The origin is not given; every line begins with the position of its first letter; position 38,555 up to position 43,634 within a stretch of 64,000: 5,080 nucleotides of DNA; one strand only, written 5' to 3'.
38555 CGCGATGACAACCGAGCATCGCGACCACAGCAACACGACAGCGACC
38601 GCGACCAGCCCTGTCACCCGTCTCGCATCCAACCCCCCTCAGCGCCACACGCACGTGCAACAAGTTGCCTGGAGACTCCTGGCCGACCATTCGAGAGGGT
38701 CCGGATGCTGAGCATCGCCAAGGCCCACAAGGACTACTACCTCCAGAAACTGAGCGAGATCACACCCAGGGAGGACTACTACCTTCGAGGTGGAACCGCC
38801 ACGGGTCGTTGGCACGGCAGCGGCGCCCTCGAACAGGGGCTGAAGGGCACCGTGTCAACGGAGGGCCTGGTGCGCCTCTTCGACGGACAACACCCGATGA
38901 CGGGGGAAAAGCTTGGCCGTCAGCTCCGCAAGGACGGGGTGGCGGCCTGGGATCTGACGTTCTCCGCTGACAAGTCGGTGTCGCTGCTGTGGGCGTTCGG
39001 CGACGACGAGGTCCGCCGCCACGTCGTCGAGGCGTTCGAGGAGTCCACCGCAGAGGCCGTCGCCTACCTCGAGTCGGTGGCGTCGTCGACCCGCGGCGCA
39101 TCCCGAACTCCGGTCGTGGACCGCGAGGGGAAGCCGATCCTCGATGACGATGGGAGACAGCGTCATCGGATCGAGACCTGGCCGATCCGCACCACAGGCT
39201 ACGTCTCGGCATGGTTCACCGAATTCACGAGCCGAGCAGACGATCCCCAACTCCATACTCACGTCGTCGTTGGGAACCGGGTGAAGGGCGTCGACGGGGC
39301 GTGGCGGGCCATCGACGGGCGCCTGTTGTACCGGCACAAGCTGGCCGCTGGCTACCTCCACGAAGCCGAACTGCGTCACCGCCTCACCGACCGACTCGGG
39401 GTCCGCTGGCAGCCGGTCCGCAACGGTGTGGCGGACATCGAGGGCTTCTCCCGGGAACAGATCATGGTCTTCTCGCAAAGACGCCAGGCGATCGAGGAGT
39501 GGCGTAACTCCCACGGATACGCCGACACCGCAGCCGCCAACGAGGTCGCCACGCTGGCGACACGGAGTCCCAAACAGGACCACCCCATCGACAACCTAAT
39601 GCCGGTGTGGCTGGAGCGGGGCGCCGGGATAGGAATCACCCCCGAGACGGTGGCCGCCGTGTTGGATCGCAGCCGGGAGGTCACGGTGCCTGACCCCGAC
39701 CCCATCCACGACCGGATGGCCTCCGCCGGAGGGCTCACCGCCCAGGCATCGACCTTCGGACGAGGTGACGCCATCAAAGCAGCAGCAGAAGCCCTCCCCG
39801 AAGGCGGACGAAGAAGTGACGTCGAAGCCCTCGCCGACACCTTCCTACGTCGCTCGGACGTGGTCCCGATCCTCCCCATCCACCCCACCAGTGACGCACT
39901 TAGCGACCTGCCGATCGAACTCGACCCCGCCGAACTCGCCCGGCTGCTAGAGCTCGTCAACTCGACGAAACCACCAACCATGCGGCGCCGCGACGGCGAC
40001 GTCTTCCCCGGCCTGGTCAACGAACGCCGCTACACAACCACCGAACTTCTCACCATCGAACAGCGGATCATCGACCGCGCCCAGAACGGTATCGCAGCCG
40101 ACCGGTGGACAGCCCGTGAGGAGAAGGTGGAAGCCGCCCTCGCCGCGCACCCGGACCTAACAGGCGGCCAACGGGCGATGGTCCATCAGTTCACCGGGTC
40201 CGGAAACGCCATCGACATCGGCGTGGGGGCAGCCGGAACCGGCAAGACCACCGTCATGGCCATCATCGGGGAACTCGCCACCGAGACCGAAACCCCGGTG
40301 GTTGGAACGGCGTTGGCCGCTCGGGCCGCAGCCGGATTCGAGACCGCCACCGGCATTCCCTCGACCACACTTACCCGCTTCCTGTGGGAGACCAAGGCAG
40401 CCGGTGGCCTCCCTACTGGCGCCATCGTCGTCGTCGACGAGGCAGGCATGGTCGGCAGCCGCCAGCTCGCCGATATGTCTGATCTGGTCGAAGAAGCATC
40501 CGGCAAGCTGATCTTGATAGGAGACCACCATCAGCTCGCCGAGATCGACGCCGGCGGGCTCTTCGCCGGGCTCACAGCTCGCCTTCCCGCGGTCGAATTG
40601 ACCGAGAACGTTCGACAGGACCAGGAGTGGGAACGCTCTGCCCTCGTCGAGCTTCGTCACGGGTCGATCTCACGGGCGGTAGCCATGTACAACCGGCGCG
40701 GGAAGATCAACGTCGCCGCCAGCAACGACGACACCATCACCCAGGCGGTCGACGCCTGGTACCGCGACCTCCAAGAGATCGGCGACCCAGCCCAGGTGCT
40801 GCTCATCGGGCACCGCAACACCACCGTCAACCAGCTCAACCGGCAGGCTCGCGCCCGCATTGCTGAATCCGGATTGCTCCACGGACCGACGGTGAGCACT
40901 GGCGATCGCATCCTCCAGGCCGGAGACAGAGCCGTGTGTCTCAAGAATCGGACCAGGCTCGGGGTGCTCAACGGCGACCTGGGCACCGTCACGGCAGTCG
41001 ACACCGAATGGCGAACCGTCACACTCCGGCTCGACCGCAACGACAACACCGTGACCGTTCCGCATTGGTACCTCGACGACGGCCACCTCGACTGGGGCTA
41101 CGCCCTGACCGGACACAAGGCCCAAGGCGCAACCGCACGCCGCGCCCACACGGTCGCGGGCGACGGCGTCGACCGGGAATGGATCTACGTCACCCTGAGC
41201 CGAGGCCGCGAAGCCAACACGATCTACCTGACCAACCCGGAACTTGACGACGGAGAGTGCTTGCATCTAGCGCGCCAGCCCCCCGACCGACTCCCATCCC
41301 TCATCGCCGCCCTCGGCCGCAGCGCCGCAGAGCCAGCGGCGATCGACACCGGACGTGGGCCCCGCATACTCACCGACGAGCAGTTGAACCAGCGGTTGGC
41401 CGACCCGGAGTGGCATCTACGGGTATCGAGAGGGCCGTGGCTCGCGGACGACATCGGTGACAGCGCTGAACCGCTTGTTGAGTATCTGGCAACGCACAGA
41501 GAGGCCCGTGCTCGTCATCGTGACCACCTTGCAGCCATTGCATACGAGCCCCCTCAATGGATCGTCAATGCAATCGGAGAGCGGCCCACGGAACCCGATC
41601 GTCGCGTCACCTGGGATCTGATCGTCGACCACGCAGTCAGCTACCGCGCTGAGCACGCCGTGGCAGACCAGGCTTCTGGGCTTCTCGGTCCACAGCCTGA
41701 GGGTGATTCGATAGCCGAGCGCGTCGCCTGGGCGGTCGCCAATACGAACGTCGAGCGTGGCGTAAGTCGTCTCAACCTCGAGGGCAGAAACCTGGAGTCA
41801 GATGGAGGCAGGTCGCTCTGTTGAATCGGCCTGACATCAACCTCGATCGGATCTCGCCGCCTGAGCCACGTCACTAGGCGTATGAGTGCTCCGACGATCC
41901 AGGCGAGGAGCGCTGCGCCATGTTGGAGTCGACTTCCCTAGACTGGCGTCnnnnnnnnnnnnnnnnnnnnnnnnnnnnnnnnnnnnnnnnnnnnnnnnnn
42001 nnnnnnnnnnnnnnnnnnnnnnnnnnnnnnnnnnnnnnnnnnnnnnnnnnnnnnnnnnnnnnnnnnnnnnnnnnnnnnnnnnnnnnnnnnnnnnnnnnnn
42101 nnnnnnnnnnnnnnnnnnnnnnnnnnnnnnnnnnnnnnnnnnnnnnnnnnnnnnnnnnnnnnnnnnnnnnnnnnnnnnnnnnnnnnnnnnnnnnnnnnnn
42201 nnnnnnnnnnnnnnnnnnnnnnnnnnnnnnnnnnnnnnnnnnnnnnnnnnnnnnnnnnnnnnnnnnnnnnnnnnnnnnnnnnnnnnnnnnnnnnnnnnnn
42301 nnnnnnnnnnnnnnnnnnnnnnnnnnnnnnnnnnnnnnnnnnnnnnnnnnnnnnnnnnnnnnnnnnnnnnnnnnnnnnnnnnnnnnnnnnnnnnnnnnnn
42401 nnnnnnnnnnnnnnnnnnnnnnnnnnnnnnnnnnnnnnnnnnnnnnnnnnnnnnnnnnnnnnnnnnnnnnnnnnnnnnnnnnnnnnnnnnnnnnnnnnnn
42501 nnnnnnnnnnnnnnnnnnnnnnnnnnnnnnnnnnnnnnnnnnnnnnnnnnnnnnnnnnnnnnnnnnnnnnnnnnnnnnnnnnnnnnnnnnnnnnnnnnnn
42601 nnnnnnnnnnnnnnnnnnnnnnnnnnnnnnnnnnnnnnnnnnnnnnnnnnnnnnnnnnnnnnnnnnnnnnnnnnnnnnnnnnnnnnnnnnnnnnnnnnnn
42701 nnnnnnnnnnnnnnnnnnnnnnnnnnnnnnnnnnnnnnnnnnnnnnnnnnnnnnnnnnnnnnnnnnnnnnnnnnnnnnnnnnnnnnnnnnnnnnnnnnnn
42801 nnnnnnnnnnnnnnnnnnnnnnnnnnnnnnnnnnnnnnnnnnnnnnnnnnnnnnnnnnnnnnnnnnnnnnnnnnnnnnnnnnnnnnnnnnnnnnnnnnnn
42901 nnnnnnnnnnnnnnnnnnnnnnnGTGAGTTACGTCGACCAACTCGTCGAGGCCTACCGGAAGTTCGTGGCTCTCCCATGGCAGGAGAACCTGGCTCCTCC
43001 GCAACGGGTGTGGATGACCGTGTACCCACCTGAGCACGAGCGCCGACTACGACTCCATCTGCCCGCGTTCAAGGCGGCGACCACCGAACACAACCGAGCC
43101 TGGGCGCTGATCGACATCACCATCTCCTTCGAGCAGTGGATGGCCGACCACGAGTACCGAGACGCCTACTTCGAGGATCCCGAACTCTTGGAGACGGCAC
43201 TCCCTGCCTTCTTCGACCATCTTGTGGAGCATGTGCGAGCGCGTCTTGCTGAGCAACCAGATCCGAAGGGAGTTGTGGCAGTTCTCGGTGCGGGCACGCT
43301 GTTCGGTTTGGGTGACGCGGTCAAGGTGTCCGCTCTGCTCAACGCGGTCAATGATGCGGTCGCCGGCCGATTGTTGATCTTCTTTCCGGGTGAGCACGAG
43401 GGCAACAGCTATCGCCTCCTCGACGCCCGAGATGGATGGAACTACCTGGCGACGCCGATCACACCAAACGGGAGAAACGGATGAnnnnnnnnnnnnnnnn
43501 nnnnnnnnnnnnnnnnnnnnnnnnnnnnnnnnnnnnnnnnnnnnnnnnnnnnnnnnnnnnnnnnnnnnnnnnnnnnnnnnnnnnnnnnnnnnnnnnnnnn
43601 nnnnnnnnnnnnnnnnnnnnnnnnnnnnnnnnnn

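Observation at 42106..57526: Defence cargo (BREX plus a Ppl-like gene) embedded between the relaxase and the T4SS genes of a conjugative element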

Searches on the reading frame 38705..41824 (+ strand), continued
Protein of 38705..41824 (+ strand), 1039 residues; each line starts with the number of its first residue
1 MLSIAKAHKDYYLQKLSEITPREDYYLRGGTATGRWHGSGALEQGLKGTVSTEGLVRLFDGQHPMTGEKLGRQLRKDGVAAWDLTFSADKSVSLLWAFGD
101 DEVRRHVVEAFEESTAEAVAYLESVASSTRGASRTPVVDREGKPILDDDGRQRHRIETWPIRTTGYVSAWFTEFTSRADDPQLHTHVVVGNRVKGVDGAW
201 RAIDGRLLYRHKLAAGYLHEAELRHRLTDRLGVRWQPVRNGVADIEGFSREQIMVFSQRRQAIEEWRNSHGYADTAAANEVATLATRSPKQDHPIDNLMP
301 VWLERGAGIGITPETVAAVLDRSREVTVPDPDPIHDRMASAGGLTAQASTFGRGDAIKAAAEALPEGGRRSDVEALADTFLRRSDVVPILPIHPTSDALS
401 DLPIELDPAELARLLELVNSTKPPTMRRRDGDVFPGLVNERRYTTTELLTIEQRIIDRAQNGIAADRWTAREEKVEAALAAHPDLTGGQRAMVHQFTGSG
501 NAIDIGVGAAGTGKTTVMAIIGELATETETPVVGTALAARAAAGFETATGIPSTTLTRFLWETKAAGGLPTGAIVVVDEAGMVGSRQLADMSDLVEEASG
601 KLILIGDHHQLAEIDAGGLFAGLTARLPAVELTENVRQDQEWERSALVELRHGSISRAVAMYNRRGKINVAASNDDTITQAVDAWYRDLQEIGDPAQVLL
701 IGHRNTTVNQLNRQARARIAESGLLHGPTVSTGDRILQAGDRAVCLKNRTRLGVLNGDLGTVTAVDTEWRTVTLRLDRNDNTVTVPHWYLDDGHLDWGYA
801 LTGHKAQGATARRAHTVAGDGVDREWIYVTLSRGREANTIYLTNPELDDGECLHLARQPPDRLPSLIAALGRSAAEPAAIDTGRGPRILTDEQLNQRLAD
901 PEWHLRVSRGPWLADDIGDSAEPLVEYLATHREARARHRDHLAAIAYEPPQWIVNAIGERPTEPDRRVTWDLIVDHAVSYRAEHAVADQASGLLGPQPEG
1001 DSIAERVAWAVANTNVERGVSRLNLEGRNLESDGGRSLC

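Call 73: search_protein_families(library=padloc, proteins=[L005:1976-2881:-, L005:2878-4221:-, L007:4820-6100:-, L007:6256-7080:-, L007:7096-7563:-, L014:2505-3797:+, L014:3745-4872:+, L014:4869-5696:+], max_evalue=0.0001)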
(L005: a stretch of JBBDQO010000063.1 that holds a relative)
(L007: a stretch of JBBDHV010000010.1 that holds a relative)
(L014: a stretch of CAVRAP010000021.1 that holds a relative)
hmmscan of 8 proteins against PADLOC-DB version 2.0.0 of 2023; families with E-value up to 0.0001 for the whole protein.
L005:1976-2881:- (301 aa): 13 families
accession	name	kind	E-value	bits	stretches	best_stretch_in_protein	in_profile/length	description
PDLC04018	PD-Lambda-5_B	-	1.1e-114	380.6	1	9-288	3-282/291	-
PDLC03358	MTase_II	-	1e-100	334.9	1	10-285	4-281/301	Type II methyltransferase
PDLC04019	PD-Lambda-5_B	-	9.2e-65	215.6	1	10-168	3-162/167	-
PDLC03247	MTase_II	-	1.3e-30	104.6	1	11-265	3-248/282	Type II methyltransferase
PDLC03717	oMTase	-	1.8e-18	65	1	11-269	3-253/285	orphan methyltransferase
PDLC03294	MTase_II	-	1.9e-15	55.2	1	10-266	4-256/272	Type II methyltransferase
PDLC03244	MTase_II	-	1.2e-11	42.2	1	14-243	31-252/295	Type II methyltransferase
PDLC03253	MTase_II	-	9.2e-11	39.9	1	16-260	9-238/253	Type II methyltransferase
PDLC03735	oMTase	-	1.9e-10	38.6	1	14-206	11-199/284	orphan methyltransferase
PDLC03729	oMTase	-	2.4e-09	35.1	1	10-271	4-263/275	orphan methyltransferase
PDLC03261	MTase_II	-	2.5e-07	27.4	1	11-135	25-141/643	Type II methyltransferase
PDLC03302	MTase_II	-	2.6e-07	27.8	1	7-213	356-550/626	Type II methyltransferase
PDLC03349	MTase_II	-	6.9e-06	23.3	1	14-97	9-88/374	Type II methyltransferase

L005:2878-4221:- (447 aa): 25 families
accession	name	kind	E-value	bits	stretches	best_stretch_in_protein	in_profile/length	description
PDLC04008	PD-Lambda-5_A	-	6.3e-170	563.9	1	1-444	1-448/449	-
PDLC03998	PD-Lambda-5_A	-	3.9e-126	419.6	1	1-444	1-464/466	-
PDLC04007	PD-Lambda-5_A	-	9.3e-74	247.1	1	5-441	4-443/454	-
PDLC04009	PD-Lambda-5_A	-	1.7e-71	239.4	2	5-293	4-292/488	-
PDLC04013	PD-Lambda-5_A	-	7.1e-69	231.2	1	4-443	5-435/440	-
PDLC04011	PD-Lambda-5_A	-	9.2e-67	223.8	2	6-278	8-277/526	-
PDLC04016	PD-Lambda-5_A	-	1.2e-54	184.1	2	7-271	8-273/494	-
PDLC04015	PD-Lambda-5_A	-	5e-48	162.3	1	1-444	1-460/463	-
PDLC04005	PD-Lambda-5_A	-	1.2e-42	144.5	2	5-262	17-285/502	-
PDLC04000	PD-Lambda-5_A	-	2.4e-41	140.2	1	4-351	5-341/428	-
PDLC03994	PD-Lambda-5_A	-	5.7e-39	132.3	1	5-260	6-251/508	-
PDLC04014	PD-Lambda-5_A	-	1.4e-38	130.9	1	6-445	4-448/456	-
PDLC04002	PD-Lambda-5_A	-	2.8e-38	130.3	1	9-443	12-460/471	-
PDLC04012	PD-Lambda-5_A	-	3.2e-38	130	2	6-247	6-249/494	-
PDLC03999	PD-Lambda-5_A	-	3.9e-37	126.1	1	4-380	6-407/493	-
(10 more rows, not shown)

L007:4820-6100:- (426 aa): 0 families

L007:6256-7080:- (274 aa): 3 families
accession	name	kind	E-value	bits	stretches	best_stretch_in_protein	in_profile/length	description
PDLC04508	PDC-M19B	-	6.2e-40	135.3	1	10-267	7-264/269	-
PDLC04506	PDC-M19B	-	1.9e-18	64.8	1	9-213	12-236/236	-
PDLC04507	PDC-M19B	-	4.1e-11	40.9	1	182-270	156-246/252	-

L007:7096-7563:- (155 aa): 4 families
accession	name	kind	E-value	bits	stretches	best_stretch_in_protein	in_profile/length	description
PDLC04505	PDC-M19A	-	1e-31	108.5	1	3-143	138-281/294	-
PDLC04504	PDC-M19A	-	8.1e-22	75.7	1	11-140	86-218/234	-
PDLC04657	PDC-M45B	-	1e-17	62.4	1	15-143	5-132/204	-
PDLC04658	PDC-M45C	-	6.7e-15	53.1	1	16-150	3-139/145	-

L014:2505-3797:+ (430 aa): 0 families

L014:3745-4872:+ (375 aa): 6 families
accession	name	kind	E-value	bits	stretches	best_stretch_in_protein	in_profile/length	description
PDLC00847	E1-E2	-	7.6e-09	32.5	1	122-259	280-415/523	E1-E2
PDLC00856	E1-E2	-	5.3e-07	26.5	1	125-250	319-444/573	E1-E2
PDLC00855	E1-E2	-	1.4e-06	25.6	1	116-249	290-427/579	E1-E2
PDLC00837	E1-E2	-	1.8e-06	25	1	125-249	322-450/593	E1-E2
PDLC00836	E1-E2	-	1.3e-05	22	1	120-244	333-457/602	E1-E2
PDLC00832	E1-E2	-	5.8e-05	19.5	1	121-225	331-434/588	E1-E2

L014:4869-5696:+ (275 aa): 0 families

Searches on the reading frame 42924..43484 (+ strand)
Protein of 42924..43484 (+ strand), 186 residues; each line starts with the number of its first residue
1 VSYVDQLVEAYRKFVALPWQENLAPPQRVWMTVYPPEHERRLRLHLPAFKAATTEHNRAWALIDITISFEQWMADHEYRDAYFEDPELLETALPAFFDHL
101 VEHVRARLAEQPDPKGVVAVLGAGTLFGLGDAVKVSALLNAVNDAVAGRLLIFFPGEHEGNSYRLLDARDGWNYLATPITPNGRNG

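Call 5: search_protein_families(library=pfam, proteins=[window:42924-43484:+], max_evalue=0.01)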
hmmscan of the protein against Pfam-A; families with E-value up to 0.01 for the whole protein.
window:42924-43484:+ (186 aa): 1 family
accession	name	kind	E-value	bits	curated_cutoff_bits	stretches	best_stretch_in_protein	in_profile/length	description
PF08747.16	BrxB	-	1.3e-05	25.7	26.8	1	91-170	40-114/124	BREX protein BrxB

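Call 6: search_protein_families(library=padloc, proteins=[window:42924-43484:+], max_evalue=0.01)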
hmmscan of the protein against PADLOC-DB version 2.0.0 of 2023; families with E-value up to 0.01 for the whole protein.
window:42924-43484:+ (186 aa): 3 families
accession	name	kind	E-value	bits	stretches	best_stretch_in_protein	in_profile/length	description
PDLC02469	BrxB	-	1e-65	218.8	1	1-180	1-179/184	BrxB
PDLC02463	BrxB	-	5.4e-06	24.6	1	86-174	97-183/193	BrxB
PDLC02462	BrxB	-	0.0013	16.7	1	75-167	91-185/202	BrxB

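Call 7: search_protein_families(library=ncbifam, proteins=[window:42924-43484:+], max_evalue=0.01)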
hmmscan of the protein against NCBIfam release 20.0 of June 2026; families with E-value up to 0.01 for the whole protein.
window:42924-43484:+ (186 aa): 0 families
